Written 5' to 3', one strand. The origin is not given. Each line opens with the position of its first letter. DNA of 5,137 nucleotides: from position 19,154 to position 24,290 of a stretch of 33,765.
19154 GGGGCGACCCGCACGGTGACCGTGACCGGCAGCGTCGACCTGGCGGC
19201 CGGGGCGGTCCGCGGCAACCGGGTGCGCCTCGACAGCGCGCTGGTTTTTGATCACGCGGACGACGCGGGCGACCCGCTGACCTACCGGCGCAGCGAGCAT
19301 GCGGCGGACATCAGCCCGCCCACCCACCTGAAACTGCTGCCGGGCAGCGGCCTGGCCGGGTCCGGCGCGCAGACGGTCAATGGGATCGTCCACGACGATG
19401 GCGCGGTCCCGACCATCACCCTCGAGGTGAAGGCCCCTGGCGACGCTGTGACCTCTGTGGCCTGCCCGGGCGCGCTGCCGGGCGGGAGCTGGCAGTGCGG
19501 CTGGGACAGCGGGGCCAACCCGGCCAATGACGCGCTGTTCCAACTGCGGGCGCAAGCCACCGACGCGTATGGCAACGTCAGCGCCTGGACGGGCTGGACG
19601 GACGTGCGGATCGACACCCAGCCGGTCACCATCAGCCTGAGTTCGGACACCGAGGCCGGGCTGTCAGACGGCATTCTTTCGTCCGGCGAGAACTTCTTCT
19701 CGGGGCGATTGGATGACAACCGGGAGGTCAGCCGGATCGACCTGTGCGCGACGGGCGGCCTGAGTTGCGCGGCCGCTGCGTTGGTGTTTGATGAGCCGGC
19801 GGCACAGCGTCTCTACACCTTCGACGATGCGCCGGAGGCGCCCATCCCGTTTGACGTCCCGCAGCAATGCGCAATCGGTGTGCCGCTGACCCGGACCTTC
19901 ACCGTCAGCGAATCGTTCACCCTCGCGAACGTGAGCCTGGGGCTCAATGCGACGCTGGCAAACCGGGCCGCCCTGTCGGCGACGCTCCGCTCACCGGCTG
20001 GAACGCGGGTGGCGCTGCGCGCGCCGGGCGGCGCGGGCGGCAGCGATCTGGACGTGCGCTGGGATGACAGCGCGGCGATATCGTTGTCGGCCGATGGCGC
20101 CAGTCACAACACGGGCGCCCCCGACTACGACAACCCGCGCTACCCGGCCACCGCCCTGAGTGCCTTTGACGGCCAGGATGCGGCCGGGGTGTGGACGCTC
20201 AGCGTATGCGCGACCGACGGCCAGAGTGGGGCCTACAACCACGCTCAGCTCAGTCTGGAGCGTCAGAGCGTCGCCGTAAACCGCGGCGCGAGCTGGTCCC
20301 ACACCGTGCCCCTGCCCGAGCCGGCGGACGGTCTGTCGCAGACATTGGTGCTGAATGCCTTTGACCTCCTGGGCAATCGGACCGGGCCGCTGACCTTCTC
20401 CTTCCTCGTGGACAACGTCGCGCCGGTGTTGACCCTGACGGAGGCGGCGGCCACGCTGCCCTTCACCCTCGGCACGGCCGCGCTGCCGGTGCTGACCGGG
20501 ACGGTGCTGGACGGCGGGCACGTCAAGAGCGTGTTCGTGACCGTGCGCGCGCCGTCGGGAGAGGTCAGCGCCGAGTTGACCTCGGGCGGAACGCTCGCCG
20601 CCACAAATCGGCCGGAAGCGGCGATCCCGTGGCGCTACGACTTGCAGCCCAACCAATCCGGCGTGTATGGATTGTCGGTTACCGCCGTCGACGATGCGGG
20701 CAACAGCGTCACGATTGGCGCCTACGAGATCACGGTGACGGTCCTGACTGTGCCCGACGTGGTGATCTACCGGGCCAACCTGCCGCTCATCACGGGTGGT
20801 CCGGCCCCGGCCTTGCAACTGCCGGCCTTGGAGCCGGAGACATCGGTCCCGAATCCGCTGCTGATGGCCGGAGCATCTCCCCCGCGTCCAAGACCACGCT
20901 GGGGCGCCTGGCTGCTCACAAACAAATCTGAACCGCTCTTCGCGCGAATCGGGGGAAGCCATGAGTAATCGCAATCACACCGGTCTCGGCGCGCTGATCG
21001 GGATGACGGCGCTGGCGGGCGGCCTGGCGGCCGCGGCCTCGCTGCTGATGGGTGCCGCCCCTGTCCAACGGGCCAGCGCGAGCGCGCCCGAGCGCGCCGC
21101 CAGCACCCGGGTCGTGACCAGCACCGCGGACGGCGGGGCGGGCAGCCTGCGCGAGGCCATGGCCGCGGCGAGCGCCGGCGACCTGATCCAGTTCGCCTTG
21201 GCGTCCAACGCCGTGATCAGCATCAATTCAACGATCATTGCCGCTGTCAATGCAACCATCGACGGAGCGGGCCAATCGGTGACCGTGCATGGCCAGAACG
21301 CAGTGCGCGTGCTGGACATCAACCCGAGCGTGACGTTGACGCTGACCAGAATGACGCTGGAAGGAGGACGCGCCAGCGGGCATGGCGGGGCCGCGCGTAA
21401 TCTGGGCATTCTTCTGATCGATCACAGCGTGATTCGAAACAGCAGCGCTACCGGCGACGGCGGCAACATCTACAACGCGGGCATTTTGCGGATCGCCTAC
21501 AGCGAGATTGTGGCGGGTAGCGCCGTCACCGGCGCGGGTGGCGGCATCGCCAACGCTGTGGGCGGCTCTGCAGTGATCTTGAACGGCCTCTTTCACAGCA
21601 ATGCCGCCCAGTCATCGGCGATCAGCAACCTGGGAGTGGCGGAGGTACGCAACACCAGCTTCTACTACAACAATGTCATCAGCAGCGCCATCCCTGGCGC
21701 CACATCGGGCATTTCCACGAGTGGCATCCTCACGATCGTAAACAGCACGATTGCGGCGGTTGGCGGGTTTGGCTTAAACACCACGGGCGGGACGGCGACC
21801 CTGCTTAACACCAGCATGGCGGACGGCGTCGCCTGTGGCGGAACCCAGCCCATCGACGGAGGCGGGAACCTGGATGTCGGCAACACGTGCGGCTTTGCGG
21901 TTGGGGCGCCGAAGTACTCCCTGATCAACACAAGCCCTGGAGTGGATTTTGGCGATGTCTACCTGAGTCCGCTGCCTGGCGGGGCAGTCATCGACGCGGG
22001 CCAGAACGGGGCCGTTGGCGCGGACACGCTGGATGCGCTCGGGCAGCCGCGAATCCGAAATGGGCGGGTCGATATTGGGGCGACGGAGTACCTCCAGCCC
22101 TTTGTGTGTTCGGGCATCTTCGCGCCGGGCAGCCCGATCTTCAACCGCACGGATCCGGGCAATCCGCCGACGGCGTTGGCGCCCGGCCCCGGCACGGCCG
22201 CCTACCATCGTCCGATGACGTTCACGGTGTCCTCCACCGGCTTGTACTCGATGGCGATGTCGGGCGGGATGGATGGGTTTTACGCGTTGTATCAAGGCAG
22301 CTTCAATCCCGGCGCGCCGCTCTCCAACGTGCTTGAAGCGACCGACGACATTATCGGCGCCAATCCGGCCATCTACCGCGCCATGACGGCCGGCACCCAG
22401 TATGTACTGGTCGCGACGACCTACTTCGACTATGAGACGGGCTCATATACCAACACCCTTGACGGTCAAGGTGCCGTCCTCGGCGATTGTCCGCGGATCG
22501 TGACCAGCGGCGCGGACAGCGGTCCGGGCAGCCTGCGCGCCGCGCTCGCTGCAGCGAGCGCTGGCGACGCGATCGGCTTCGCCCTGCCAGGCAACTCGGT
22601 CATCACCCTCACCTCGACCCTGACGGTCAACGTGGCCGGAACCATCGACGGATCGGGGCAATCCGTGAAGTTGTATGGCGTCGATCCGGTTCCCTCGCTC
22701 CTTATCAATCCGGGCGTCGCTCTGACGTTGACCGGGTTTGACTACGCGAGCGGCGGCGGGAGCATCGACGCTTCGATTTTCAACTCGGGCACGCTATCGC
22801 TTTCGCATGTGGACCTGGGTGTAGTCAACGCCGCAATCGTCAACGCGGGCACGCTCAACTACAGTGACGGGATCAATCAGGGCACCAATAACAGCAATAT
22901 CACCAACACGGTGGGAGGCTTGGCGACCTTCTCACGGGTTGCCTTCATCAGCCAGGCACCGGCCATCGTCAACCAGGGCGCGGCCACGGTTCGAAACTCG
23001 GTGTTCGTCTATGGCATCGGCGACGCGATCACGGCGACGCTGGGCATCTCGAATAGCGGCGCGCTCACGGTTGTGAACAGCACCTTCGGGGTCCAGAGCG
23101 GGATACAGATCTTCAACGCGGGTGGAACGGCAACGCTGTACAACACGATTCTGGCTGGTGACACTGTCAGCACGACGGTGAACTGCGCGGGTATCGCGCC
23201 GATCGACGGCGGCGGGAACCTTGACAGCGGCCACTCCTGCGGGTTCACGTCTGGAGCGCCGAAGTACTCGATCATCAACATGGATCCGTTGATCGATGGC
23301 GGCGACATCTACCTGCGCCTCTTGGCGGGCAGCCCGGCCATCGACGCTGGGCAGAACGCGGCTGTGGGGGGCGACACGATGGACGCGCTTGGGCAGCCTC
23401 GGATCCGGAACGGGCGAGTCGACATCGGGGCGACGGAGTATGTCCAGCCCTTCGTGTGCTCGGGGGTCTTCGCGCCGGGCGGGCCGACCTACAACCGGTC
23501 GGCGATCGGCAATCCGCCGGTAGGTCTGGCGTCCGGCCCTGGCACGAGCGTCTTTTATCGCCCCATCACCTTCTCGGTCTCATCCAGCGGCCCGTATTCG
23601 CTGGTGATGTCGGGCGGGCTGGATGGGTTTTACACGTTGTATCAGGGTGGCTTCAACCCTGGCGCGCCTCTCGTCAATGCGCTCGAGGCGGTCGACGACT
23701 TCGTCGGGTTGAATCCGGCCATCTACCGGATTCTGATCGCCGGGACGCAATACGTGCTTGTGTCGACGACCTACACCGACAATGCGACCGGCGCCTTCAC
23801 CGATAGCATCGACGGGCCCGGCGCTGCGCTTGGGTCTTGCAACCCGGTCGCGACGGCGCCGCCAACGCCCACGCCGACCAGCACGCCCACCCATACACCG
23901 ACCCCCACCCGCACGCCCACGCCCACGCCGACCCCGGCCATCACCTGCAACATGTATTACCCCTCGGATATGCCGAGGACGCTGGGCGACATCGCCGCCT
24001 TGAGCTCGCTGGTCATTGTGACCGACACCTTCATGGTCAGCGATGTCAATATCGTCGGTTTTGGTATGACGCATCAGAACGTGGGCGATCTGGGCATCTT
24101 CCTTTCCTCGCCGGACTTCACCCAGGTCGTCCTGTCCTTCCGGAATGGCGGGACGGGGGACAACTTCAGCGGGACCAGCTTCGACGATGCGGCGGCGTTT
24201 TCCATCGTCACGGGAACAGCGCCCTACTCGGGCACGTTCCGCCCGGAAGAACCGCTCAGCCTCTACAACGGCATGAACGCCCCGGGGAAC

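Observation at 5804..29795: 24-kb translationally overlapped operon encoding two giant mosaic surface proteins (~5,054 aa and 2,944 aa)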

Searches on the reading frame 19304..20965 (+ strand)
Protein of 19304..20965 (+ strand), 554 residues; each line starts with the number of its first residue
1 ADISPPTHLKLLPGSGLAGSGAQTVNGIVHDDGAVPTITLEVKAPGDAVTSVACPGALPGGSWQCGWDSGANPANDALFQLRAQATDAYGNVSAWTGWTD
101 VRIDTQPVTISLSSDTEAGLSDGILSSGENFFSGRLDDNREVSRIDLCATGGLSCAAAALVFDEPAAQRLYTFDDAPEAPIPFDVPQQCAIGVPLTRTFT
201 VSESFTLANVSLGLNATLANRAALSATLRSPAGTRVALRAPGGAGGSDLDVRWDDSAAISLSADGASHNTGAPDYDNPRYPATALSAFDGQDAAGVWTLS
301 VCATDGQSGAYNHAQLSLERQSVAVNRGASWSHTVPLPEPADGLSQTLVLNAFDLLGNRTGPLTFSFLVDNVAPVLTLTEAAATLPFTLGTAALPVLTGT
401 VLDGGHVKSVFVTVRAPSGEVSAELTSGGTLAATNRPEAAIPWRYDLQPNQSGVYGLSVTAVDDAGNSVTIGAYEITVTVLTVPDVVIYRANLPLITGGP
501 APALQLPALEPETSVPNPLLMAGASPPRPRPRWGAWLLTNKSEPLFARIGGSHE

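Call 12: search_protein_families(library=pfam, proteins=[window:19304-20965:+], max_evalue=0.1)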
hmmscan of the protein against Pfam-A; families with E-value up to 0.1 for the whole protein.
window:19304-20965:+ (554 aa): 5 families
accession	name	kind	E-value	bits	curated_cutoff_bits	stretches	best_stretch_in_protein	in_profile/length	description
PF19077.6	Big_13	-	2.9e-08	34.6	27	1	428-478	49-100/102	Bacterial Ig-like domain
PF01483.27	P_proprotein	-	6e-07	29.9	21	1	208-306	2-73/86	Proprotein convertase P-domain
PF12245.14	Big_3_2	-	3.7e-06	27.6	23.3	0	402-476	42-118/122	Bacterial Ig-like domain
PF13860.13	FlgD_ig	-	0.0012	19.2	27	0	444-480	39-75/79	FlgD Ig-like domain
PF13750.12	Big_3_3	-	0.011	15.8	27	0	451-470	120-139/157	Bacterial Ig-like domain (group 3)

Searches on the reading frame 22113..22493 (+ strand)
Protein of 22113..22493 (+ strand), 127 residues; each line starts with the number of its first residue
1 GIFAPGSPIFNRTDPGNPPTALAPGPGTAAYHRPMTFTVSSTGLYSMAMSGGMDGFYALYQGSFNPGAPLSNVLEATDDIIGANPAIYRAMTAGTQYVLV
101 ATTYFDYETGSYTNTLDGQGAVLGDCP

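Call 71: search_protein_families(library=pfam, proteins=[window:22113-22493:+], max_evalue=10)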
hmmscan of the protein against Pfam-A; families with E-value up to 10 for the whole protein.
window:22113-22493:+ (127 aa): 0 families
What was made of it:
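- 21102..23975 (+): ORF2 aa 48-1005: tandem duplication of a ~460-aa unit. Each unit is a choice-of-anchor-Q beta-helix plus a ~125-aa unnamed domain. No Pfam hit for aa 385-511 (call 71).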

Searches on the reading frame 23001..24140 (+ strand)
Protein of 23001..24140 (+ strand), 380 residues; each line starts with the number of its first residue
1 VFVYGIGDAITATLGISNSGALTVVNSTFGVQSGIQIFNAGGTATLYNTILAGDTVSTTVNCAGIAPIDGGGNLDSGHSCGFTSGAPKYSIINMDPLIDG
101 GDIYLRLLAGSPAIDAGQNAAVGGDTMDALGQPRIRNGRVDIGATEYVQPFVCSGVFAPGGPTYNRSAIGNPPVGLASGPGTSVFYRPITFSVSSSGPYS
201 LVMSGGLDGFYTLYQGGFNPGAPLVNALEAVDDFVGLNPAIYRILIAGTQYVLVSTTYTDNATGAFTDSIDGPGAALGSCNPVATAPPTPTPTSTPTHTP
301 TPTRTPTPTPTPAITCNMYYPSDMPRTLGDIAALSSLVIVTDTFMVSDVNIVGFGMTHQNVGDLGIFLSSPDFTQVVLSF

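Call 24: search_protein_families(library=pfam, proteins=[window:23001-24140:+], max_evalue=0.1)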
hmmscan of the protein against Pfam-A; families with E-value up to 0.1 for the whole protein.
window:23001-24140:+ (380 aa): 1 family
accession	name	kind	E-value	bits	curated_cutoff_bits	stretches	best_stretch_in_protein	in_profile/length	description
PF01483.27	P_proprotein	-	0.079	13.5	21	0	354-378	8-32/86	Proprotein convertase P-domain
